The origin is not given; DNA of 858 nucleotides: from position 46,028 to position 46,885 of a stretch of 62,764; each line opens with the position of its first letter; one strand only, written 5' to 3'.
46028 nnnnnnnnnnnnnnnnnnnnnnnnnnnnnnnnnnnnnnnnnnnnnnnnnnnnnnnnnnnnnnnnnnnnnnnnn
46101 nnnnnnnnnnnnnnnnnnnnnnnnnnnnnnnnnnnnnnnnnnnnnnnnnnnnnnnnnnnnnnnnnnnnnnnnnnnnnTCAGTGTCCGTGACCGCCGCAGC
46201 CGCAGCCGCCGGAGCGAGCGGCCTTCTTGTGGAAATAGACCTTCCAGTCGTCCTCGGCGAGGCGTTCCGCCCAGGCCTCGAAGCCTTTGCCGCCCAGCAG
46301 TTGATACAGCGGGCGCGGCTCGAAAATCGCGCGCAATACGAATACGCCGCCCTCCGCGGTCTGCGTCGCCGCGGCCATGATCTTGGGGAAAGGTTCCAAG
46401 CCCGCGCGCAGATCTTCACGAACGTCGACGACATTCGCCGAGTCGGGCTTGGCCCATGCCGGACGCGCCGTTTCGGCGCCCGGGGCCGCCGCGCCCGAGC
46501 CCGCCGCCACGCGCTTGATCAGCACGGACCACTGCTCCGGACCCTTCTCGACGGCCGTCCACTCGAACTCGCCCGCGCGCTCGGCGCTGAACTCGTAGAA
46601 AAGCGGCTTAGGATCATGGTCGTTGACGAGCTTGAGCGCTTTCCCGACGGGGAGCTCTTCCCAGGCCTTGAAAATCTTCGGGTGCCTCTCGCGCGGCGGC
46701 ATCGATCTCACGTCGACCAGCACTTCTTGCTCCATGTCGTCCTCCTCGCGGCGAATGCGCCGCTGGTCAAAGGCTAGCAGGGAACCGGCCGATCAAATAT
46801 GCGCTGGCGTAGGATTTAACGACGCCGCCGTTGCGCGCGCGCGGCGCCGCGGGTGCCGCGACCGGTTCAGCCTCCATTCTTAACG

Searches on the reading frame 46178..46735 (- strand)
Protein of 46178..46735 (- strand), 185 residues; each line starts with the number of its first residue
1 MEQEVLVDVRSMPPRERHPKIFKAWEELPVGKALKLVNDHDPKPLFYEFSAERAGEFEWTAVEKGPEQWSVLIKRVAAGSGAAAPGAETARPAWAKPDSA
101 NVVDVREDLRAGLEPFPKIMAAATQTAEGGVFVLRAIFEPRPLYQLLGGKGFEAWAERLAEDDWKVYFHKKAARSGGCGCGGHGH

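Call 12: search_protein_families(library=pfam, proteins=[window:46178-46735:-], max_evalue=0.01)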
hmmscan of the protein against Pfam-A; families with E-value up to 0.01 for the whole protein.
window:46178-46735:- (185 aa): 1 family
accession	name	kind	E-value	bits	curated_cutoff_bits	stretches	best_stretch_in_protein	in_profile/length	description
PF10006.14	DUF2249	-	1.1e-42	144.1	29.5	2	7-75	2-70/70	Uncharacterized conserved protein (DUF2249)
